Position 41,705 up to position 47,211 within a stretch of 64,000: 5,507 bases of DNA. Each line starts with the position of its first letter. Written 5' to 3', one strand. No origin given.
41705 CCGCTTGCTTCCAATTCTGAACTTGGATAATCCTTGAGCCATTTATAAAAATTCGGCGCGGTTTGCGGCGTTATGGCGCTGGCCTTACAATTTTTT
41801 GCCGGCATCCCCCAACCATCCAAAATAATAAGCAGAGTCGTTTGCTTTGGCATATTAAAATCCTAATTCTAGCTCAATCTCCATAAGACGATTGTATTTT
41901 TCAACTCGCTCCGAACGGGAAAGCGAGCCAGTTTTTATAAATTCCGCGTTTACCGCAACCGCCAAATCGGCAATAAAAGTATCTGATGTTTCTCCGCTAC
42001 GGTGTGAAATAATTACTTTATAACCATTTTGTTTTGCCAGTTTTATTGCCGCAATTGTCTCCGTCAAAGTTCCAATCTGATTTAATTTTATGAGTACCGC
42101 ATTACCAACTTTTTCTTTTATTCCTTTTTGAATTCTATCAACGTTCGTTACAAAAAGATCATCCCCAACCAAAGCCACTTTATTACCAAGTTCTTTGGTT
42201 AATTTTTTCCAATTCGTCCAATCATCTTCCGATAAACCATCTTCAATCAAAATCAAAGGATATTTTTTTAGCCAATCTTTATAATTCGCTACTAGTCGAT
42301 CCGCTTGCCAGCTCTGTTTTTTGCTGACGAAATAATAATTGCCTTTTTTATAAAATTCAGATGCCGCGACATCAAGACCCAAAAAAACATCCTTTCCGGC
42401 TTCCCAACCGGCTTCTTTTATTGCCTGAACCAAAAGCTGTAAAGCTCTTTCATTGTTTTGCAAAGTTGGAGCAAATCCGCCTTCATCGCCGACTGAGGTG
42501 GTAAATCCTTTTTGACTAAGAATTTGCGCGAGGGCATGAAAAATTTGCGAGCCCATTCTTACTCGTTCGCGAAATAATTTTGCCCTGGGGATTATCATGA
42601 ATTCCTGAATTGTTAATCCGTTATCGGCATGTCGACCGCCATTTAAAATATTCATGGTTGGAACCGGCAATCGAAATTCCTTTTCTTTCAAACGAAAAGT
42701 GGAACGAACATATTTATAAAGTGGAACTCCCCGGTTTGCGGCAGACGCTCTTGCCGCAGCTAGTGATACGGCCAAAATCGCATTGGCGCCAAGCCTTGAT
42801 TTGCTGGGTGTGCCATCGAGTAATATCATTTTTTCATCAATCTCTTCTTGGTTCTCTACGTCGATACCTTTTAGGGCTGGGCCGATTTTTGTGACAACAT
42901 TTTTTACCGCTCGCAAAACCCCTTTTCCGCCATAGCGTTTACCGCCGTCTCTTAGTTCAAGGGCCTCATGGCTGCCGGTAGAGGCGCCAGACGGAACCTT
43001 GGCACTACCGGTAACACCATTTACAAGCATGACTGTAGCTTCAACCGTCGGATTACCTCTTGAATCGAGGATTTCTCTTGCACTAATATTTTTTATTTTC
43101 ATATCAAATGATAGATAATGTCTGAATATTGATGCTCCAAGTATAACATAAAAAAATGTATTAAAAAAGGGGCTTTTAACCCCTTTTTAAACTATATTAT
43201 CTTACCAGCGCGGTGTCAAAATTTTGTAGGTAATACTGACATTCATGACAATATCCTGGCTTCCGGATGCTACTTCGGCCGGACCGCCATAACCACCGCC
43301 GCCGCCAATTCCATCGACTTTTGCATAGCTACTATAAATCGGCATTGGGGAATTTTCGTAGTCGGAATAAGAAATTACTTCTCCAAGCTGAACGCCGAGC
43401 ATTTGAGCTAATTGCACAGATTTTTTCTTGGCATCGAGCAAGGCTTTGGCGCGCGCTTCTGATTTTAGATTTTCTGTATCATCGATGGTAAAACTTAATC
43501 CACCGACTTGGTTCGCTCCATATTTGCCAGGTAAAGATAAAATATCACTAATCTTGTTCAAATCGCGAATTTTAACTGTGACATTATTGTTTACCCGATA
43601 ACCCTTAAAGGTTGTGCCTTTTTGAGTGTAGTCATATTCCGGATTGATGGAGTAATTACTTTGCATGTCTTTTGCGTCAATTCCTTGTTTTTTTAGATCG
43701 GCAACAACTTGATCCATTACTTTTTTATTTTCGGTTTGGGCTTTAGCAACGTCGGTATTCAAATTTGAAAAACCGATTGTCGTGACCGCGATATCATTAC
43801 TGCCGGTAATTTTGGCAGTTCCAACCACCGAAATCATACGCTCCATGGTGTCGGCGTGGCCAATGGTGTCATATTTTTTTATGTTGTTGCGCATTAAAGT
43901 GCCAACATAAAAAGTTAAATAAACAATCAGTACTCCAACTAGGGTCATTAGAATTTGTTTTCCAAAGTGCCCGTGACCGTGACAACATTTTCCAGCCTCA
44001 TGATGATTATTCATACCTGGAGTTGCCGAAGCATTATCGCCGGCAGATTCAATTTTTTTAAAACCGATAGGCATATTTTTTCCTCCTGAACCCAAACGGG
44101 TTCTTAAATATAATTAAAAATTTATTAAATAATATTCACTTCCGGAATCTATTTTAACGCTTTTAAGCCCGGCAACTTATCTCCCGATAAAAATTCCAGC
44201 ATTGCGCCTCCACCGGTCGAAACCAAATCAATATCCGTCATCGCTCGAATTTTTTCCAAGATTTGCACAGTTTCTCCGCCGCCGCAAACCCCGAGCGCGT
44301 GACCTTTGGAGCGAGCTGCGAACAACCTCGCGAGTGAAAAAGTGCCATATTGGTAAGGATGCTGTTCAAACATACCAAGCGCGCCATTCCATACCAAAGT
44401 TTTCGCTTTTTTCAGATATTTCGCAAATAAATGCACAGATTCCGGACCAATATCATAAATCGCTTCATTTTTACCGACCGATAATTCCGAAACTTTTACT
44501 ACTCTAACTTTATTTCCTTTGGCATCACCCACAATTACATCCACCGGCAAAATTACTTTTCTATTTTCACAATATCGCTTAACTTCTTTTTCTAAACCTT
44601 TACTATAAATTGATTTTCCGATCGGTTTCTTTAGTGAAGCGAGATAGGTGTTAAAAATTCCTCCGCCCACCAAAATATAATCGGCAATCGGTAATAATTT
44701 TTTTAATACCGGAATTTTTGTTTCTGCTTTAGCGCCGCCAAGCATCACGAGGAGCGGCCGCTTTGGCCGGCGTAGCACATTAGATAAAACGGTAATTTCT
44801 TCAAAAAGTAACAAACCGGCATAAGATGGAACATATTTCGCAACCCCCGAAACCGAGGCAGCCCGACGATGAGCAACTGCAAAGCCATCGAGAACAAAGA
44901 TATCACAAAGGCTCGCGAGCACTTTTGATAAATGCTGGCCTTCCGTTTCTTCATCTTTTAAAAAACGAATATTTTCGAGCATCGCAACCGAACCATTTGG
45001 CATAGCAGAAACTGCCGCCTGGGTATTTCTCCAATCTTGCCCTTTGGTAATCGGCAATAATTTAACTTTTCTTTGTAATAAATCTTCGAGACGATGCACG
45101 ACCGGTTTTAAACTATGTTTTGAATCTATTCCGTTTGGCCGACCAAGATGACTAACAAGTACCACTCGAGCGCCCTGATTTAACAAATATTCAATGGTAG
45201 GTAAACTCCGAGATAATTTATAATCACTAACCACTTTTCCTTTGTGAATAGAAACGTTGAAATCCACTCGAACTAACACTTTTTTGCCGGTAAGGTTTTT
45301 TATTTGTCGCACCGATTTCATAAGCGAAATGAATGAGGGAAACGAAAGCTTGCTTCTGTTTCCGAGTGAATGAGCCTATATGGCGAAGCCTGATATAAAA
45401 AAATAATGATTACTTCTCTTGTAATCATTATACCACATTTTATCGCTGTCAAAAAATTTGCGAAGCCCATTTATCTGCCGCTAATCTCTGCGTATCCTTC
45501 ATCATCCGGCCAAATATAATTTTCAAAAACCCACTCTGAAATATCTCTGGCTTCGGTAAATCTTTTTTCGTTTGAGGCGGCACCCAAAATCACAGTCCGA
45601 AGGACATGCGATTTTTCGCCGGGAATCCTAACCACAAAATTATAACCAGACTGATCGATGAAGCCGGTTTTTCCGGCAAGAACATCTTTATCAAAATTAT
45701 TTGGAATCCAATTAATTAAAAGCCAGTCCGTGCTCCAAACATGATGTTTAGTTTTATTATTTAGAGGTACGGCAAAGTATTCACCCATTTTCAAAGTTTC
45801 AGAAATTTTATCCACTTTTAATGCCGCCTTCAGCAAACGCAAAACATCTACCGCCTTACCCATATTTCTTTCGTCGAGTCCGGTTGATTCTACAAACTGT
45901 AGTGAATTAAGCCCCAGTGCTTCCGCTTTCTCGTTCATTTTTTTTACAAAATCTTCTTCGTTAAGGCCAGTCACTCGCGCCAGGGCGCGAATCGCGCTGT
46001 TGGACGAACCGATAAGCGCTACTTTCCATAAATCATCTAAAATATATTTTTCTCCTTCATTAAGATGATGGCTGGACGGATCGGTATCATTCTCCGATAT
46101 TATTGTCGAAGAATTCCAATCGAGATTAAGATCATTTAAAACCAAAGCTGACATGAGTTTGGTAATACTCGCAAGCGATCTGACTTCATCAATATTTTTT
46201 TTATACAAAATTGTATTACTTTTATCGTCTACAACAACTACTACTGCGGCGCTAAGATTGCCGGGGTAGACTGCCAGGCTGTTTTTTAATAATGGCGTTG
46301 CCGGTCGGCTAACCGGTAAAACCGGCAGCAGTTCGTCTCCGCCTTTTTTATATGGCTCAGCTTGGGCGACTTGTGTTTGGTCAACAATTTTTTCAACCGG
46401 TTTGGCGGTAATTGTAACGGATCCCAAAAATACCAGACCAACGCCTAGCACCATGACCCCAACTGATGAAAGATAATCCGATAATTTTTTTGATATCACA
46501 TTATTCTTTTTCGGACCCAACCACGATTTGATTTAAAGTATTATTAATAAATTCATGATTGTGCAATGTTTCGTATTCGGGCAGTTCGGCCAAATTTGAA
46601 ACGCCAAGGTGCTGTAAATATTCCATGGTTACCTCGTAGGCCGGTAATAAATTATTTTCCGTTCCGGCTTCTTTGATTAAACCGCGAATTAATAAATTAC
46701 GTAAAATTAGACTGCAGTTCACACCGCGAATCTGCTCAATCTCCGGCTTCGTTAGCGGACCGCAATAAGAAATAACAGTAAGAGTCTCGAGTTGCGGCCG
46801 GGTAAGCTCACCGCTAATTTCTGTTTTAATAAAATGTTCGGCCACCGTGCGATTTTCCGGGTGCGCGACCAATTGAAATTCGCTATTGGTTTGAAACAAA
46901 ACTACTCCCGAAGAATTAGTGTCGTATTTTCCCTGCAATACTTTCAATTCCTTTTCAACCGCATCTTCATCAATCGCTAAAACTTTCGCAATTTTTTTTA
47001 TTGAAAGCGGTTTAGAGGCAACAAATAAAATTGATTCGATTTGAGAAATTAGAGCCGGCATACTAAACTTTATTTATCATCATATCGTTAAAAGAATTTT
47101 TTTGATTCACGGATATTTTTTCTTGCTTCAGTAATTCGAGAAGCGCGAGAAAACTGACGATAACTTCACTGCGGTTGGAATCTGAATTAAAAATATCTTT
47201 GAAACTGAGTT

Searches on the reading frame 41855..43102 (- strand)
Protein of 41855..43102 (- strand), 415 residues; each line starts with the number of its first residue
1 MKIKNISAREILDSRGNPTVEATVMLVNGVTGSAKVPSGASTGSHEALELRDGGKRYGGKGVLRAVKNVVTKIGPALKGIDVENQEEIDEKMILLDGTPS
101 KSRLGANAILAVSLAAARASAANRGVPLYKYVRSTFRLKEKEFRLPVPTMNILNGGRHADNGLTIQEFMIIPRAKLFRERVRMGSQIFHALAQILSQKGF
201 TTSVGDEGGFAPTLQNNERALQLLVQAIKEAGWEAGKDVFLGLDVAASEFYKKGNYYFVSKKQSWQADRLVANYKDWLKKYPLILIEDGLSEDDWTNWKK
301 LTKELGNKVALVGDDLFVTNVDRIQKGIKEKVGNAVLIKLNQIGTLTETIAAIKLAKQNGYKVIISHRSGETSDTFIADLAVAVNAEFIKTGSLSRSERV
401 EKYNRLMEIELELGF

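Call 64: search_protein_families(library=pfam, proteins=[window:41855-43102:-], max_evalue=0.00001)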
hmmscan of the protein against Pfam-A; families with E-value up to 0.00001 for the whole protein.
window:41855-43102:- (415 aa): 2 families
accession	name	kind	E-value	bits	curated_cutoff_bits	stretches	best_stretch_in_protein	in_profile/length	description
PF00113.28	Enolase_C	-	9.1e-111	370.3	21.5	1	144-414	3-282/296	Enolase, C-terminal TIM barrel domain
PF03952.21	Enolase_N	-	7.7e-56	188.3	35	1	3-132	1-131/131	Enolase, N-terminal domain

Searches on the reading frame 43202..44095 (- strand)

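Call 64: search_protein_families(library=pfam, proteins=[window:43202-44095:-], max_evalue=0.00001)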
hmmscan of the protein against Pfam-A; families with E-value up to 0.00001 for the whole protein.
window:43202-44095:- (297 aa): 1 family
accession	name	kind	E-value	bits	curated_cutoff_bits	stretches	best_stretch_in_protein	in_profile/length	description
PF04402.19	SIMPL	-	5.6e-45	154.6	25.2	1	88-290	1-205/205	Protein of unknown function (DUF541)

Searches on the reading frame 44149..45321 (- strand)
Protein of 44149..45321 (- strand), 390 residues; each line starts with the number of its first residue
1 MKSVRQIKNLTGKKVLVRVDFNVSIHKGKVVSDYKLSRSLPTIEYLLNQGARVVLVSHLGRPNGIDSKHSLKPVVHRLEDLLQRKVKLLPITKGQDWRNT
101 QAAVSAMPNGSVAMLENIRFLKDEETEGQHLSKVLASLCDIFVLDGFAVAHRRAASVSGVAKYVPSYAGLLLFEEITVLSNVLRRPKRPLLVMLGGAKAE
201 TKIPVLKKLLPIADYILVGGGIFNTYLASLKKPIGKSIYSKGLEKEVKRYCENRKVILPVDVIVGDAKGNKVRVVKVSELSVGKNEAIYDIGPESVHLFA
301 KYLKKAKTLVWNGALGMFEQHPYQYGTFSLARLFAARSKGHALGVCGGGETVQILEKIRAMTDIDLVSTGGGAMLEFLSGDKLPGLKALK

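Call 64: search_protein_families(library=pfam, proteins=[window:44149-45321:-], max_evalue=0.00001)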
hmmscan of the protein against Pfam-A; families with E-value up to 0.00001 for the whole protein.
window:44149-45321:- (390 aa): 1 family
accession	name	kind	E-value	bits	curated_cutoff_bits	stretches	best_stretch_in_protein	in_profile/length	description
PF00162.24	PGK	-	4.6e-117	391.7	27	1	9-380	5-378/379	Phosphoglycerate kinase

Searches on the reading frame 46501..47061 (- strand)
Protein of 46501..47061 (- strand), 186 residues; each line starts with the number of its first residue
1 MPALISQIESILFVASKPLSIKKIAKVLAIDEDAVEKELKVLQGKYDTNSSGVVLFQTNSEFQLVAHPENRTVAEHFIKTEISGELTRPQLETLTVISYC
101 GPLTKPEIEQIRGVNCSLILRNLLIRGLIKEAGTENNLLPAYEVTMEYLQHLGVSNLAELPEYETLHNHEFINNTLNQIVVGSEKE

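Call 64: search_protein_families(library=pfam, proteins=[window:46501-47061:-], max_evalue=0.00001)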
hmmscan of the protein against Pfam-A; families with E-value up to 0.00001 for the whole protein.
window:46501-47061:- (186 aa): 1 family
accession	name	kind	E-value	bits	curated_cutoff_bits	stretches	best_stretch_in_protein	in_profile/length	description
PF04079.22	SMC_ScpB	-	4.3e-40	137.4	27.4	1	7-162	2-159/160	Segregation and condensation complex subunit ScpB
